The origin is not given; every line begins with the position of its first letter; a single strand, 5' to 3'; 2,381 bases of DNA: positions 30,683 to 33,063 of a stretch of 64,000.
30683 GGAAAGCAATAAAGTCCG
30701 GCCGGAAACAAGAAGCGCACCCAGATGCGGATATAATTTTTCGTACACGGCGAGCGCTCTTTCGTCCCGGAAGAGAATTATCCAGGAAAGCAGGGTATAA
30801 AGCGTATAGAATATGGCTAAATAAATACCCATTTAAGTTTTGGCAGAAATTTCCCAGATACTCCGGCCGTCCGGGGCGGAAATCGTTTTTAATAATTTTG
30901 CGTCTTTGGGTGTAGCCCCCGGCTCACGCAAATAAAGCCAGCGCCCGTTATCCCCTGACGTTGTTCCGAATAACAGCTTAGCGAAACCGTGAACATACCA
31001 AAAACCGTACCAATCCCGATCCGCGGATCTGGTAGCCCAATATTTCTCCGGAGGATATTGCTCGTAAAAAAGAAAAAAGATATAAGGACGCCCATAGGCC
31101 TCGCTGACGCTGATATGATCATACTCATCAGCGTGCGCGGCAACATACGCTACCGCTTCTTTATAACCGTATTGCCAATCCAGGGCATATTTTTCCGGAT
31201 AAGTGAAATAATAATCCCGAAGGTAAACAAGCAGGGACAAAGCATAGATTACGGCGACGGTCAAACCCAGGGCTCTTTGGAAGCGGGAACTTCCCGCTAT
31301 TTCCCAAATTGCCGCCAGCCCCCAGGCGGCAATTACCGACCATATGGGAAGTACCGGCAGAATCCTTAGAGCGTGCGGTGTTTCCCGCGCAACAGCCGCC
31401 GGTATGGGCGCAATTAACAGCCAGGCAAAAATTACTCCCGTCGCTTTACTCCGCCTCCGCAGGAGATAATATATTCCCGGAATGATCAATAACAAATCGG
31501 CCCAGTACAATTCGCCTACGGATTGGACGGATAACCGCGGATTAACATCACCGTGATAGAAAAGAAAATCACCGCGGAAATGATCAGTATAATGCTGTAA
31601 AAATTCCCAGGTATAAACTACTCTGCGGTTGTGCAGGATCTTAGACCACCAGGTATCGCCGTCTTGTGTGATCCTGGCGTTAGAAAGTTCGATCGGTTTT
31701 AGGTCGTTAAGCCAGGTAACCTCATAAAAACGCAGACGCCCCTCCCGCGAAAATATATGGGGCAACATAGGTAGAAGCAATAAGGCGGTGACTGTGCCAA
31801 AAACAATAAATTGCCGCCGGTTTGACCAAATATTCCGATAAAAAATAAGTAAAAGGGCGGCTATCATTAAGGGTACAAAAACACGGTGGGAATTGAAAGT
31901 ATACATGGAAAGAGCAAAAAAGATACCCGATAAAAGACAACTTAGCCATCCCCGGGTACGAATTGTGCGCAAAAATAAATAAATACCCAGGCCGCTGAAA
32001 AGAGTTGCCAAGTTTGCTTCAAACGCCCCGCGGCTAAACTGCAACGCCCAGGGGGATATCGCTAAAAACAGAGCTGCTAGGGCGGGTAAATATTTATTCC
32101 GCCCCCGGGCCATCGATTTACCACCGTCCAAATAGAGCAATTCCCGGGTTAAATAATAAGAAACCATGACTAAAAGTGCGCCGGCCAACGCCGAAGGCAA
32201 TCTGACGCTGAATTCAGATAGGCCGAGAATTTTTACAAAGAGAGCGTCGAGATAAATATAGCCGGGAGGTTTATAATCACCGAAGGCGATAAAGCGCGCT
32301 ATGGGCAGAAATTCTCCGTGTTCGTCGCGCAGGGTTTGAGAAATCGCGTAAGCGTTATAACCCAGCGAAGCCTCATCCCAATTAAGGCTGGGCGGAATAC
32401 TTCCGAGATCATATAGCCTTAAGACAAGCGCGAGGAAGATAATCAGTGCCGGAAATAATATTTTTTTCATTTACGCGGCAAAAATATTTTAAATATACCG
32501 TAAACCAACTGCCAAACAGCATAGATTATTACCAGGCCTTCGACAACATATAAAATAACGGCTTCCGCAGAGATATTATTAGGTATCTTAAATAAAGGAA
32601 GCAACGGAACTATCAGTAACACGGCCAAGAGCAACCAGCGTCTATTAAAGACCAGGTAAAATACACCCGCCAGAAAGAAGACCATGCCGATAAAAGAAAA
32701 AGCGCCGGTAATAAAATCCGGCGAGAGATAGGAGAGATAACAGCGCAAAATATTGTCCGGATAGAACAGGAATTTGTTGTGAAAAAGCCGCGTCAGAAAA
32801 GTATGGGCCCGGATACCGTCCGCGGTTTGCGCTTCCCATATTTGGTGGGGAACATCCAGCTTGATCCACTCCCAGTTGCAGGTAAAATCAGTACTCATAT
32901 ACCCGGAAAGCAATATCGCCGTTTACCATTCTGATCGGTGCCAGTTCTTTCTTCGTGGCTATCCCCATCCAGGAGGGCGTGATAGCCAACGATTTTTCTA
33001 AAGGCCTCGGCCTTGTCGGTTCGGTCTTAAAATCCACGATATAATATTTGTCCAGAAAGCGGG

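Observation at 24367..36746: PMT_2/ArnT-type GT-C paralog cluster bracketed by two Dpm1-like lipid-sugar synthases (Pmt/Ppm1-like modules)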

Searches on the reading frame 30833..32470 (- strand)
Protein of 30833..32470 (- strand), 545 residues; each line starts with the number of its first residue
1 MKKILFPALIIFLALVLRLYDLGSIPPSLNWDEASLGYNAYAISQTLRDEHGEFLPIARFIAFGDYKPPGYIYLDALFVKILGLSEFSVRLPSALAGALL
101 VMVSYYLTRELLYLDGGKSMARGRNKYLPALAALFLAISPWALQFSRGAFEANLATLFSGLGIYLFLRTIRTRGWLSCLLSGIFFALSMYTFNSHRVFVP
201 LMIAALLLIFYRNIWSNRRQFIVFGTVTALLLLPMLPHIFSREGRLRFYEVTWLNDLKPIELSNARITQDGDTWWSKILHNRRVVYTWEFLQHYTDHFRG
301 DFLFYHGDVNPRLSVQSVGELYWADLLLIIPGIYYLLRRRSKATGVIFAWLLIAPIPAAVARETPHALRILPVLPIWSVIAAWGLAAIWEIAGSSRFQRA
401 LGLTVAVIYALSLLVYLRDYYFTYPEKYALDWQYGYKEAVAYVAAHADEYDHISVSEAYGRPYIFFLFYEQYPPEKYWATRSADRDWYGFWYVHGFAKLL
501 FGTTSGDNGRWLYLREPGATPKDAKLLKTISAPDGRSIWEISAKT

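Call 4: search_protein_families(library=pfam, proteins=[window:30833-32470:-], max_evalue=0.01)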
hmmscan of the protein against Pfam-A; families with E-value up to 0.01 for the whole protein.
window:30833-32470:- (545 aa): 3 families
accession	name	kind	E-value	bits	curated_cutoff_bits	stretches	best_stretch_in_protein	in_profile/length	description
PF13231.12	PMT_2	-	1.1e-10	42.3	26.1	1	67-236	2-158/160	Dolichyl-phosphate-mannose-protein mannosyltransferase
PF02366.24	PMT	-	1.2e-07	32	22.7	1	10-236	3-231/245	Dolichyl-phosphate-mannose-protein mannosyltransferase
PF03779.20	SPW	-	4.2e-05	24.4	31.5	1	128-209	5-89/93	SPW repeat domain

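Call 10: find_encoding_contigs(protein=window:30833-32470:-, flank=10000, max_places=6)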
Protein window:30833-32470:- (545 aa): 7 contigs read that carry it; 2 places shown.
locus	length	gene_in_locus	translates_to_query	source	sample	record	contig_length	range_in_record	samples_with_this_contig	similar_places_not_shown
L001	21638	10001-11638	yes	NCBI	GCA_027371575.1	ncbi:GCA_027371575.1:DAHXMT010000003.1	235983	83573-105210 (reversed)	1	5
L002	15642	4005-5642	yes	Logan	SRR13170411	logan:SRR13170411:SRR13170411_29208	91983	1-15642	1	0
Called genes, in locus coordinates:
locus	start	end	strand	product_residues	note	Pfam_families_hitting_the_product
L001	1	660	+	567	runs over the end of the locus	-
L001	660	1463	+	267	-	PF00535:Glycos_transf_2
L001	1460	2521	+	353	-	PF13439:Glyco_transf_4, PF00534:Glycos_transf_1, PF13692:Glyco_trans_1_4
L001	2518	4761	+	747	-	PF09586:YfhO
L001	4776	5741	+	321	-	PF00535:Glycos_transf_2, PF13506:Glyco_transf_21, PF13641:Glyco_tranf_2_3, PF13632:Glyco_trans_2_3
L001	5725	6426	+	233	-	PF00535:Glycos_transf_2, PF13641:Glyco_tranf_2_3 (weak)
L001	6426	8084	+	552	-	PF13231:PMT_2 (weak)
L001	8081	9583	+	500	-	PF13231:PMT_2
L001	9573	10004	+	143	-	-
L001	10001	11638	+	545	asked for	PF02366:PMT, PF13231:PMT_2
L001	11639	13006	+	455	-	PF26314:MptA_B_family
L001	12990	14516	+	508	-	PF02366:PMT (weak), PF13231:PMT_2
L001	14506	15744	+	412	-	-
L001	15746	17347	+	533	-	-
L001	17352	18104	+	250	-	PF00535:Glycos_transf_2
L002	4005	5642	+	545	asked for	PF02366:PMT, PF13231:PMT_2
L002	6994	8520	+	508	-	PF02366:PMT (weak), PF13231:PMT_2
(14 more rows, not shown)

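Call 27: find_homologous_proteins(query=window:30833-32470:-, max_evalue=1e-10)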
Query window:30833-32470:- (545 aa): 3021 proteins with E <= 1e-10 among 8000 candidates; the best 120 are listed.
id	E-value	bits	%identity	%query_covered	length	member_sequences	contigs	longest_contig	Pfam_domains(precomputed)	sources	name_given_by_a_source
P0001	0.0e+0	1239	100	100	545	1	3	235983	PF02366.25,PF13231.13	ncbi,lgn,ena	-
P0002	2.5e-204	698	59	98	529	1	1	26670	PF02366.25,PF13231.13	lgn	-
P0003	2.2e-203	695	58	98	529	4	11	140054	PF02366.25,PF13231.13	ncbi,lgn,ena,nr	ncbi:MAG: hypothetical protein UY21_C0001G0054 [Microgenomates group bacterium GW2011_GWA1_48_10]|nr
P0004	1.0e-199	683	58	100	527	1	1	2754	PF02366.25,PF13231.13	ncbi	-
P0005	1.7e-197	676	58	99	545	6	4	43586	PF13231.13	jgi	jgi:4-amino-4-deoxy-L-arabinose transferase-like glycosyltransferase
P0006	5.0e-194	664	56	100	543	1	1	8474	-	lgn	-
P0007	5.2e-194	664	57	100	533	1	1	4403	PF13231.13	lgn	-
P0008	7.0e-193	661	56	100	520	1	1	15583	PF02366.25,PF13231.13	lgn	-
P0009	1.1e-192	660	56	97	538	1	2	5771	PF13231.13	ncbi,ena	-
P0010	3.6e-191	655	58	96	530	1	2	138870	PF02366.25,PF13231.13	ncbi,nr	ncbi:MAG: glycosyltransferase family 39 protein [Patescibacteria group bacterium]|nr:glycosyltransfe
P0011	3.3e-190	652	56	99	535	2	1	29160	PF02366.25,PF13231.13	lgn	-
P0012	3.3e-190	652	55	100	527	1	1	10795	PF02366.25,PF13231.13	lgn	-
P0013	1.3e-189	650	55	100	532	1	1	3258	PF02366.25,PF13231.13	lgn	-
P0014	2.2e-189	649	55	99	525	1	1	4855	PF02366.25,PF13231.13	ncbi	-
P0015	3.5e-189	648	56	100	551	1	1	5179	PF02366.25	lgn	-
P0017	6.2e-188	644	55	99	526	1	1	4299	PF02366.25,PF13231.13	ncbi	-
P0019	1.0e-186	640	56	99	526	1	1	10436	PF02366.25,PF13231.13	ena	-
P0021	3.2e-185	635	54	99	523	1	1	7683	PF02366.25,PF13231.13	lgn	-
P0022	1.8e-183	630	55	98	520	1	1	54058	PF02366.25,PF13231.13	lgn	-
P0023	6.2e-183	628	55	97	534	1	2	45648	PF02366.25,PF13231.13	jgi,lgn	-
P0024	1.0e-182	627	54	100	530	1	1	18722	PF02366.25,PF13231.13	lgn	-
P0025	3.6e-182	625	54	99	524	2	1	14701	PF02366.25,PF13231.13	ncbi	-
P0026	7.2e-182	624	55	99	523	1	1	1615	PF02366.25,PF13231.13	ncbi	-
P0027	3.0e-181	622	54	97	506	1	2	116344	PF02366.25,PF13231.13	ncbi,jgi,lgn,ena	-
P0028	4.1e-181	622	54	96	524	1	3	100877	PF02366.25,PF13231.13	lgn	-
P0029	4.2e-181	622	55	98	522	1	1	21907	PF02366.25,PF24124.2,PF13231.13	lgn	-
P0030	8.1e-181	621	54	98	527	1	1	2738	PF02366.25,PF13231.13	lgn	-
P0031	1.1e-180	620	57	100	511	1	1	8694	PF02366.25,PF13231.13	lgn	-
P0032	1.5e-180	620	54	97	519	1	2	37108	PF02366.25,PF13231.13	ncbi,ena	ncbi:MAG: glycosyltransferase family 39 protein [Patescibacteria group bacterium]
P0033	4.3e-180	618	51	100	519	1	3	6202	PF02366.25,PF13231.13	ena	-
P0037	2.4e-175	603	55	97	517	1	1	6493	PF02366.25,PF13231.13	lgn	-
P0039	1.3e-173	597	54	99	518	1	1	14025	PF02366.25,PF13231.13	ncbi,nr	ncbi:glycosyltransferase family 39 protein [Candidatus Gottesmanbacteria bacterium]|nr:glycosyltrans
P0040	3.7e-173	596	52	99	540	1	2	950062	PF02366.25,PF13231.13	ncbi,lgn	-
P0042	5.4e-171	588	55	93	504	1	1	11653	PF02366.25,PF13231.13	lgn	-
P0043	9.5e-171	588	50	99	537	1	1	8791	PF02366.25,PF13231.13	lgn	-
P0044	4.3e-170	585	50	99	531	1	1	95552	PF02366.25,PF13231.13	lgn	-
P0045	5.7e-170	585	51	94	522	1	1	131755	PF02366.25,PF13231.13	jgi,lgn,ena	jgi:4-amino-4-deoxy-L-arabinose transferase-like glycosyltransferase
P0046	1.5e-169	584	53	99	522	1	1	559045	PF02366.25,PF13231.13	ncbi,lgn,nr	ncbi:phospholipid carrier-dependent glycosyltransferase [Patescibacteria group bacterium]|nr:phospho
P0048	5.2e-169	582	57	87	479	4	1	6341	PF02366.25,PF13231.13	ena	-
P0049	8.8e-169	581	54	93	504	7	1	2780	PF02366.25,PF13231.13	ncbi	-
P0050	9.3e-169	581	51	98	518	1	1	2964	PF02366.25,PF13231.13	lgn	-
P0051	9.8e-169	581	52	99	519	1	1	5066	PF02366.25,PF13231.13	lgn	-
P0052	2.5e-168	580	52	95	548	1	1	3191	PF02366.25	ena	-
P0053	4.4e-168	579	54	99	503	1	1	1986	PF02366.25,PF13231.13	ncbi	-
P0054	8.9e-168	578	53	97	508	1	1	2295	PF02366.25,PF13231.13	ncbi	-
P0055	7.0e-167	575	52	100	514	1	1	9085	PF02366.25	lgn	-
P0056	8.2e-167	575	50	99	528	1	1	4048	PF02366.25,PF13231.13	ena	-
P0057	1.2e-166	574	53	99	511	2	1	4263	PF02366.25,PF13231.13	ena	-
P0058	1.3e-166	574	52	98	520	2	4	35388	PF02366.25,PF13231.13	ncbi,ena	-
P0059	1.8e-166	573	53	98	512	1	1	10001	PF02366.25,PF13231.13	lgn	-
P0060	2.0e-166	573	50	99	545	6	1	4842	PF02366.25,PF13231.13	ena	-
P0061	3.2e-166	573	51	99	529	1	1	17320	PF02366.25,PF13231.13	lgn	-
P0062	1.1e-165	571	51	99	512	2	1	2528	PF02366.25,PF13231.13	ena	-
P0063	1.2e-165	571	50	97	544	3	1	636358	PF02366.25,PF13231.13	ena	-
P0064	1.6e-163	564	50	99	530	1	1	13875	PF02366.25,PF13231.13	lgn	-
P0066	1.0e-162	561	51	96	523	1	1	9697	PF02366.25,PF13231.13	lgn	-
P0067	1.4e-161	557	46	98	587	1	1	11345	PF02366.25,PF13231.13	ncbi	-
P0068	2.0e-161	557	50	99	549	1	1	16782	PF02366.25,PF13231.13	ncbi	-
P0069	2.4e-161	557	53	97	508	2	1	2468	PF02366.25,PF13231.13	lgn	-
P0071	1.8e-160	554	49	99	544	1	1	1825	PF02366.25,PF13231.13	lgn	-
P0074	6.4e-160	552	47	96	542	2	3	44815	PF02366.25,PF13231.13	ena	-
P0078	6.7e-159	548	50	96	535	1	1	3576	PF02366.25,PF13231.13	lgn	-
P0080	4.0e-158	546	47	99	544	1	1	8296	PF02366.25,PF13231.13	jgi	jgi:4-amino-4-deoxy-L-arabinose transferase-like glycosyltransferase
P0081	4.0e-158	546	50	99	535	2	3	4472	PF02366.25,PF13231.13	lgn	-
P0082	4.1e-158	546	49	100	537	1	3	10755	PF02366.25,PF13231.13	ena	-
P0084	7.5e-158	545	48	96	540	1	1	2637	PF02366.25,PF13231.13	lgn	-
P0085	8.3e-158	545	49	100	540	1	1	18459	PF02366.25,PF13231.13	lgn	-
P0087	2.0e-157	544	49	99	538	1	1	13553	PF02366.25,PF13231.13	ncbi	-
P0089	6.9e-157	542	49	99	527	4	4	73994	PF02366.25,PF13231.13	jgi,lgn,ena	jgi:4-amino-4-deoxy-L-arabinose transferase-like glycosyltransferase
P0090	1.5e-156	541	48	98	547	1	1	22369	PF02366.25,PF13231.13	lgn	-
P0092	3.0e-156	540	51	97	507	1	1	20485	PF02366.25,PF13231.13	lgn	-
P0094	4.4e-156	539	48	96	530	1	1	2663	PF02366.25,PF13231.13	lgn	-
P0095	4.4e-156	539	47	99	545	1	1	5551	PF02366.25,PF13231.13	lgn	-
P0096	3.2e-155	536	47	100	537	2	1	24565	PF02366.25,PF13231.13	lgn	-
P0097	3.3e-155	536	48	100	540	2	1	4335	PF02366.25,PF13231.13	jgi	jgi:4-amino-4-deoxy-L-arabinose transferase-like glycosyltransferase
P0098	4.4e-155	536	46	100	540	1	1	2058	PF02366.25,PF13231.13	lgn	-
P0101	4.3e-154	533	47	98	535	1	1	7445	PF02366.25,PF13231.13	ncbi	-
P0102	4.5e-154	533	49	96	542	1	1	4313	PF02366.25,PF13231.13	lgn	-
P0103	8.1e-154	532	49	99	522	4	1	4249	PF02366.25,PF13231.13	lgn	-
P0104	9.3e-154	532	46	97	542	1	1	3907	PF02366.25,PF13231.13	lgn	-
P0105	1.3e-153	531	47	99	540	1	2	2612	PF02366.25,PF13231.13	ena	-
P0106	3.0e-153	530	47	100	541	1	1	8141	PF02366.25,PF13231.13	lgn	-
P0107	1.1e-152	528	45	96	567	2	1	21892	PF02366.25,PF13231.13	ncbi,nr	ncbi:glycosyltransferase family 39 protein [Candidatus Gottesmanbacteria bacterium]|nr:glycosyltrans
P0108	1.1e-152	528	46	97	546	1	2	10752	PF02366.25,PF13231.13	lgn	-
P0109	1.9e-152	527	47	100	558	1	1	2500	PF02366.25,PF13231.13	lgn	-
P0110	3.3e-152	526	47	100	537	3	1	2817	PF02366.25,PF03779.21,PF13231.13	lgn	-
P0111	8.3e-152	525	47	97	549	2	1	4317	PF02366.25,PF13231.13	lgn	-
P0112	8.8e-152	525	47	96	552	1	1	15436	PF02366.25,PF01901.22,PF13231.13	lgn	-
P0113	1.4e-151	524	47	100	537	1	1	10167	PF02366.25,PF13231.13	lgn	-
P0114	2.9e-151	523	47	100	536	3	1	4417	PF02366.25,PF13231.13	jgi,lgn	jgi:hypothetical protein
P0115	3.2e-151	523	46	100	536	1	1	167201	PF02366.25,PF13231.13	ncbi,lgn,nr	ncbi:phospholipid carrier-dependent glycosyltransferase [Candidatus Gottesmanbacteria bacterium]|nr:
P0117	6.0e-151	522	48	97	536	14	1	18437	PF02366.25,PF13231.13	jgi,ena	-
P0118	6.2e-151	522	46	96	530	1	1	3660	PF02366.25,PF13231.13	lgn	-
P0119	1.1e-150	521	45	100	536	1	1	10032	PF02366.25,PF13231.13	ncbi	-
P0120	1.4e-150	521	46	100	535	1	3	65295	PF02366.25,PF13231.13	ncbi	-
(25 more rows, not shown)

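Call 37: predict_structure(alignment_id=A2)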
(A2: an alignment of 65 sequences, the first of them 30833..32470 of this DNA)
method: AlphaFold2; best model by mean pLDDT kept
length: 545 residues; sequences in the alignment: 65
mean_pLDDT: 94.7   pTM: 0.93
mean pLDDT of the five models: 94.7, 94.2, 93.6, 93.1, 92.7
residues with pLDDT >= 90: 481; 70-90: 56; 50-70: 8; < 50: 0
segments of 3 or more residues with pLDDT < 50: none
pLDDT, mean of each block of 10 residues (from residue 1): 87 98 94 96 97 90 84 97 98 98 98 81 80 98 91 98 98 97 98 96 98 98 98 92 83 89 95 95 94 97 97 96 98 96 98 97 93 98 96 93 97 98 96 96 98 95 97 98 88 96 90 96 96 96 96
secondary structure, 60 per line:
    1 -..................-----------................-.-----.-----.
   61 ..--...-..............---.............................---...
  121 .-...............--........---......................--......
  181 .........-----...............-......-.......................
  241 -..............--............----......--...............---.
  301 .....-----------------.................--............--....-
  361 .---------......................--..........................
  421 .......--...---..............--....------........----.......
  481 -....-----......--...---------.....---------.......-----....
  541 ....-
elements in order: H2-19 H31-46 E60-62 E65-67 H69-82 H86-114 H118-121 H123-137 H140-147 H151-172 H175-189 H195-209 H211-216 H218-240 H242-251 H258-269 H274-279 H282-296 H300-305 H323-339 H342-353 H356-359 H371-392 H395-427 H436-449 E452-455 H462-469 H474-480 E482-485 E491-496 E499-501 E511-515 E525-531 E537-544

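Call 72: search_protein_families(library=ncbifam, proteins=[window:30833-32470:-], max_evalue=0.001)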
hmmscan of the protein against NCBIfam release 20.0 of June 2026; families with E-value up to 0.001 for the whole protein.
window:30833-32470:- (545 aa): 1 family
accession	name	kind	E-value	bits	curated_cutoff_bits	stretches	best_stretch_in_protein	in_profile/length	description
TIGR03663.1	TIGR03663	subfamily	7.1e-09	35.2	126.25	1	8-211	5-182/435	flippase activity-associated protein Agl23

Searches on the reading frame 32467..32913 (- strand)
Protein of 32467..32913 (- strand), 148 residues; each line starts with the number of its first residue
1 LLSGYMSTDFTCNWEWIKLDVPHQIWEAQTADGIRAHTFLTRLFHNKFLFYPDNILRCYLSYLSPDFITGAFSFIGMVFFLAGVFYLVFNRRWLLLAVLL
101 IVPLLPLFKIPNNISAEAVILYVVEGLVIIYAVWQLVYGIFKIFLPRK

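Call 4: search_protein_families(library=pfam, proteins=[window:32467-32913:-], max_evalue=0.01)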
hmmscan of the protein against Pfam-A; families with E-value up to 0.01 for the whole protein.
window:32467-32913:- (148 aa): 0 families

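Call 25: search_protein_families(library=ncbifam, proteins=[window:32467-32913:-], max_evalue=0.01)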
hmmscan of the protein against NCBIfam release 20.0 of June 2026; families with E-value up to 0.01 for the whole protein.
window:32467-32913:- (148 aa): 0 families
